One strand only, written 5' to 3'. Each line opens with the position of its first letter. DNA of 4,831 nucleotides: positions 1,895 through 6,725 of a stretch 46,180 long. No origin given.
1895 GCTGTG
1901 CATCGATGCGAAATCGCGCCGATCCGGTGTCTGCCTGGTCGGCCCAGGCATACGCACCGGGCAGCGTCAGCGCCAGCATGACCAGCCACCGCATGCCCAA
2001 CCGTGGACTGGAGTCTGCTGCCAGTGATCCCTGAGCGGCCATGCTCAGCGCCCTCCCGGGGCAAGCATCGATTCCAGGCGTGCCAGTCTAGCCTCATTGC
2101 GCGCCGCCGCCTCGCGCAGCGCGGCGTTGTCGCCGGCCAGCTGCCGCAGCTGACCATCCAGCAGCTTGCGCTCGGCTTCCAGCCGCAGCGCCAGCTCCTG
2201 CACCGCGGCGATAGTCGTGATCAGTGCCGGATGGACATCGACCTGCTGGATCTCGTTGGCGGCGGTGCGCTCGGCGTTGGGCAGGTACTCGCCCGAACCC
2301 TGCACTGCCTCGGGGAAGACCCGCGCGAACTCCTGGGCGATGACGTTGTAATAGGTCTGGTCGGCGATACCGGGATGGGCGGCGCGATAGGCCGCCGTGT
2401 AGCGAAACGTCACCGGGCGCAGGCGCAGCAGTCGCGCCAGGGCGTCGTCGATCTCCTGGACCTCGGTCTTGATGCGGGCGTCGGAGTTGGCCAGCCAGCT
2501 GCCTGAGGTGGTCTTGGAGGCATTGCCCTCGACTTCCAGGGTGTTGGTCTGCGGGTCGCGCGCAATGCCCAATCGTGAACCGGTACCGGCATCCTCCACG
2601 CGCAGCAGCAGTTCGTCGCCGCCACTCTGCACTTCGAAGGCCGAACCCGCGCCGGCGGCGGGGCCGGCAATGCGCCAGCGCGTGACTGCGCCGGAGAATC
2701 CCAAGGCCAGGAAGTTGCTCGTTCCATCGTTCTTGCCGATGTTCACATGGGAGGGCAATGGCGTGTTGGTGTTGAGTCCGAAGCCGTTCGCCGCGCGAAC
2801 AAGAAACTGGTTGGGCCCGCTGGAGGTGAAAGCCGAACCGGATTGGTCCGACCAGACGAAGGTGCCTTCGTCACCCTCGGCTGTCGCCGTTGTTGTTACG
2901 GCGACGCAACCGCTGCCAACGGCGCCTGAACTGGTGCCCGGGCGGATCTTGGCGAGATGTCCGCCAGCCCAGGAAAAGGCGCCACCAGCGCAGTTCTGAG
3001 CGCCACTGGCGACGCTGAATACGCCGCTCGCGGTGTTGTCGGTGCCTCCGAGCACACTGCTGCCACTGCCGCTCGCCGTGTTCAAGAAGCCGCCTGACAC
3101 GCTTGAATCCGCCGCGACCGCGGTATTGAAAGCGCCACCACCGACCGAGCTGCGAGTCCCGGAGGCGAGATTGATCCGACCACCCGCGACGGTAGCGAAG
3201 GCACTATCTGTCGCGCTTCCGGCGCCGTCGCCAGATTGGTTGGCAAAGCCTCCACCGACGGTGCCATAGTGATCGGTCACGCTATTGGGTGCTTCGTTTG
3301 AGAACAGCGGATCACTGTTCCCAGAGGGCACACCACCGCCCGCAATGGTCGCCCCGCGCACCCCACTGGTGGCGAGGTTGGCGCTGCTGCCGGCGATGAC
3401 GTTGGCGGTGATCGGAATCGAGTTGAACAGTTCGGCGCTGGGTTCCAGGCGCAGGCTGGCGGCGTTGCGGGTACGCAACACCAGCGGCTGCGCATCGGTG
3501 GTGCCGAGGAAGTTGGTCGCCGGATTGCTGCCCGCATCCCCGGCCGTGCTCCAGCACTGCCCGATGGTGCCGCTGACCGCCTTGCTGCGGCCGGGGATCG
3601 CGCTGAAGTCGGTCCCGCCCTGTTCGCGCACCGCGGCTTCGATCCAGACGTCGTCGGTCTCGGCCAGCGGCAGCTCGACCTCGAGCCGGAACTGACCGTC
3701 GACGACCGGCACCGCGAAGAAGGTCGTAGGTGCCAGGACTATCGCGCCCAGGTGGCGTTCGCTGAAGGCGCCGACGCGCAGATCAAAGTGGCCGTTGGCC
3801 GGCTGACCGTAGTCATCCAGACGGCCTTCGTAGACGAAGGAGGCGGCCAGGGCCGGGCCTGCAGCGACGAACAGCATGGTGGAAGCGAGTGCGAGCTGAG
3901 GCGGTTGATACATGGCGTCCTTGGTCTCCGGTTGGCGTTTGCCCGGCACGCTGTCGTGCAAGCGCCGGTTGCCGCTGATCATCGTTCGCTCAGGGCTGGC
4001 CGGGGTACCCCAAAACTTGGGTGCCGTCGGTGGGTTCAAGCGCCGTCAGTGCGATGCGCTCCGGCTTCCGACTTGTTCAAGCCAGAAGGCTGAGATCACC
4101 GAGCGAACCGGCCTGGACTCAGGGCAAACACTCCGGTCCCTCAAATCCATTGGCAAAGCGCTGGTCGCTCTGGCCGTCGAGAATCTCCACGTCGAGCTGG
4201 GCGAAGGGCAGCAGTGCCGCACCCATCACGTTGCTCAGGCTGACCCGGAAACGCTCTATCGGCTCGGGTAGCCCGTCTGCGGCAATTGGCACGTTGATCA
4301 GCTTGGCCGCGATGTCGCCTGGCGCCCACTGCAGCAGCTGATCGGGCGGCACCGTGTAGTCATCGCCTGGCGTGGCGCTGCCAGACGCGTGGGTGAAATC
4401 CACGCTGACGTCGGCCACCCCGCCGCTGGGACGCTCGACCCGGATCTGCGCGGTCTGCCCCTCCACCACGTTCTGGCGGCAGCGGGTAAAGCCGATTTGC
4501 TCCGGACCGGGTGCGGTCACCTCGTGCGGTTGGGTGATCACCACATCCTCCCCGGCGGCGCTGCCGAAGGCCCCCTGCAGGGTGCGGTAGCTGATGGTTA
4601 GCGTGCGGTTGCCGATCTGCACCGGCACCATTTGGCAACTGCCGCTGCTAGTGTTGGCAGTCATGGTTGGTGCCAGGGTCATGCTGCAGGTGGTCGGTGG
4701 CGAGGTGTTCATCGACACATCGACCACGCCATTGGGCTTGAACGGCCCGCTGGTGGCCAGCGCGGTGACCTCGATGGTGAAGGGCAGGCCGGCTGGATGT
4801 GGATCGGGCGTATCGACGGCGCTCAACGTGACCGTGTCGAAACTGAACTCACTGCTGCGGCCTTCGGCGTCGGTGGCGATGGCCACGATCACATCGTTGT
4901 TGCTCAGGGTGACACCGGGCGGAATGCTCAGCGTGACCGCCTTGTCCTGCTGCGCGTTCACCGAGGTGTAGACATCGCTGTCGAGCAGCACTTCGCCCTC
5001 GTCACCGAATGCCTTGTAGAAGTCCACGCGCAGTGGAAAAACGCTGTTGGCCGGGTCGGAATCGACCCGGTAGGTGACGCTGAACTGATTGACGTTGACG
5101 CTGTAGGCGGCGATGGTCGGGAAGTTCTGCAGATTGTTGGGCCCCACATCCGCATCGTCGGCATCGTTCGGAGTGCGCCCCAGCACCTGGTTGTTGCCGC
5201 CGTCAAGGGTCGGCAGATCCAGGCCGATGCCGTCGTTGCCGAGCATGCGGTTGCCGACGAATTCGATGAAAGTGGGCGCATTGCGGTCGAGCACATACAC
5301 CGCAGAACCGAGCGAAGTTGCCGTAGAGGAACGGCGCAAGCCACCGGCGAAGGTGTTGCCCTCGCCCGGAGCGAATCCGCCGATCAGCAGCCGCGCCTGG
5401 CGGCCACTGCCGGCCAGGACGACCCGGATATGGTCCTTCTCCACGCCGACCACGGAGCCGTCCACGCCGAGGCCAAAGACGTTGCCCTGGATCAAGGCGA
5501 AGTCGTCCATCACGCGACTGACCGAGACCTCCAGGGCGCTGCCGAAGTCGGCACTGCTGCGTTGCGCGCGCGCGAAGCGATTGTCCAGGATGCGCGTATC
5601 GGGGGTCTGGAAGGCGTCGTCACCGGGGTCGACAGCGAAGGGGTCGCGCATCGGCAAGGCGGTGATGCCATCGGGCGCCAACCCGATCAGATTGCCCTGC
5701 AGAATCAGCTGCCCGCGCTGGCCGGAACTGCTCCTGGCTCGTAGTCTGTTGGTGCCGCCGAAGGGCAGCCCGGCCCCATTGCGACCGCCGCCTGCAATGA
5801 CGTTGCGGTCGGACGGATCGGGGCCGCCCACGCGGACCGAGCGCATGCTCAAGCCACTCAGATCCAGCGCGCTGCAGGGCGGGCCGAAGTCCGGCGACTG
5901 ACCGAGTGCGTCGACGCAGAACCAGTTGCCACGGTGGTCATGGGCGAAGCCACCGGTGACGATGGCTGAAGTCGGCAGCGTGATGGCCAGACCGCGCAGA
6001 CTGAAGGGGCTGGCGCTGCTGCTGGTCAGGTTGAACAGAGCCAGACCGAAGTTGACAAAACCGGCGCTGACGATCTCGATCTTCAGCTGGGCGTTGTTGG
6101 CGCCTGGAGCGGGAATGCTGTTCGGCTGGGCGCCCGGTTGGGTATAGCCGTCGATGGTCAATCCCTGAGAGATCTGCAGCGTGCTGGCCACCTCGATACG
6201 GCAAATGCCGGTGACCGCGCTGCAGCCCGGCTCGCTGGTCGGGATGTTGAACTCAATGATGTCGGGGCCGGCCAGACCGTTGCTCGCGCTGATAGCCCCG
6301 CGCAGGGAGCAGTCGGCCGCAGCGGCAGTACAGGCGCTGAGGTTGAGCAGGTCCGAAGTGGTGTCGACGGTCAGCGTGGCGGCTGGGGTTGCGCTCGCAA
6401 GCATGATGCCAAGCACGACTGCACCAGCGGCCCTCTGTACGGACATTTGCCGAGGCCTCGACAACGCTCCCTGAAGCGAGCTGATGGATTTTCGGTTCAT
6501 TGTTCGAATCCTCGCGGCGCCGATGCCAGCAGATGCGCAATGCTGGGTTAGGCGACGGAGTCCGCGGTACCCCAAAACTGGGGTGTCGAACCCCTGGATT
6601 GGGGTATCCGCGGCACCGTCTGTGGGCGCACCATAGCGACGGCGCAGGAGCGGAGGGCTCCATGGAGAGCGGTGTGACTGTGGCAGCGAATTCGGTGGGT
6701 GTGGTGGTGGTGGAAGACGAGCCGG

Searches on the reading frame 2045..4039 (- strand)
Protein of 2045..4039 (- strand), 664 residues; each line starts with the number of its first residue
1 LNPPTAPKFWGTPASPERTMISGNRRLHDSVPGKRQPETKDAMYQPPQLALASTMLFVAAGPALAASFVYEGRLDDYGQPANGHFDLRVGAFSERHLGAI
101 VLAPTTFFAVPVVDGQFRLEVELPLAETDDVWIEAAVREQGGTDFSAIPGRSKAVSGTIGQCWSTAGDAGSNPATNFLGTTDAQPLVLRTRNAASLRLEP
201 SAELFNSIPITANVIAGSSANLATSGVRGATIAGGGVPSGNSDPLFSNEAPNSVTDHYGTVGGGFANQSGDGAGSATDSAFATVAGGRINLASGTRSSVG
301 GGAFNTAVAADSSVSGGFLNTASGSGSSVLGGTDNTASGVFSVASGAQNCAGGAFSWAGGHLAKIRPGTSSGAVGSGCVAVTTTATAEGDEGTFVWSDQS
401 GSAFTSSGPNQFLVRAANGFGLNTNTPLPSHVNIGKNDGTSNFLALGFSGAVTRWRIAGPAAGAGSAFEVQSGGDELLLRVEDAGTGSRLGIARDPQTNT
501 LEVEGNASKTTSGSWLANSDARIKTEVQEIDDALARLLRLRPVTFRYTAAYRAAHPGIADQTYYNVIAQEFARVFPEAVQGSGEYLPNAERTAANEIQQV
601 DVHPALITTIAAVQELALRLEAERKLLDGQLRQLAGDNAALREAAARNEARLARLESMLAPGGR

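Call 34: search_protein_families(library=pfam, proteins=[window:2045-4039:-], max_evalue=0.00001)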
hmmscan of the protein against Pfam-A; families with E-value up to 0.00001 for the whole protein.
window:2045-4039:- (664 aa): 1 family
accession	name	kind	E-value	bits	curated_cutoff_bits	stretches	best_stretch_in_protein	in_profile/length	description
PF13884.11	Peptidase_S74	-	2.5e-13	50.5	22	1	519-579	1-57/58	Chaperone of endosialidase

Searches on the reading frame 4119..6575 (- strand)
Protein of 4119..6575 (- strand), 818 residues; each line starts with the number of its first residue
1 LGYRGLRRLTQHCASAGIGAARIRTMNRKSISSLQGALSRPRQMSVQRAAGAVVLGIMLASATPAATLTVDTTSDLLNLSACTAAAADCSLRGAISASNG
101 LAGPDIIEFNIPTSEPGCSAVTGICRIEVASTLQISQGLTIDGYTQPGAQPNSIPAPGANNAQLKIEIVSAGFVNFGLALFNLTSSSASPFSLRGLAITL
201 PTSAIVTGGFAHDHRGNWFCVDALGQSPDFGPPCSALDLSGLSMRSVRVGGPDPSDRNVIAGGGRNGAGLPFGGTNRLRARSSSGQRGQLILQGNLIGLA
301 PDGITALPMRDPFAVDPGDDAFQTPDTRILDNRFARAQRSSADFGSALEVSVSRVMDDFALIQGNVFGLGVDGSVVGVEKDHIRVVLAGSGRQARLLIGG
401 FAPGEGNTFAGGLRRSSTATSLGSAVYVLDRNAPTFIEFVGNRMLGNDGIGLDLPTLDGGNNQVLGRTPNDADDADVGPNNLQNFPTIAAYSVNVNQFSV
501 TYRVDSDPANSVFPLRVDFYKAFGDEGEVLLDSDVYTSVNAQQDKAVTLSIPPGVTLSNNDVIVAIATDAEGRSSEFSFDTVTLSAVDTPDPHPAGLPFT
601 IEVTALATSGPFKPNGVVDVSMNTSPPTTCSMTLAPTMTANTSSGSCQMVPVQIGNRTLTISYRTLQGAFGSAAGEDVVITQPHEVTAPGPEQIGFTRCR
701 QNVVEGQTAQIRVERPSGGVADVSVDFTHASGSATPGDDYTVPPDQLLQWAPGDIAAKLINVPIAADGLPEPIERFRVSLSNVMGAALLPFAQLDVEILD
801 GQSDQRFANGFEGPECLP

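Call 34: search_protein_families(library=pfam, proteins=[window:4119-6575:-], max_evalue=0.00001)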
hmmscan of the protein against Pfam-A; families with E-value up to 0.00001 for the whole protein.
window:4119-6575:- (818 aa): 1 family
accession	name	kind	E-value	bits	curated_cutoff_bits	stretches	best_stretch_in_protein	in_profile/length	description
PF03160.20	Calx-beta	-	1.5e-08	35.1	27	1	694-800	8-117/119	Calx-beta domain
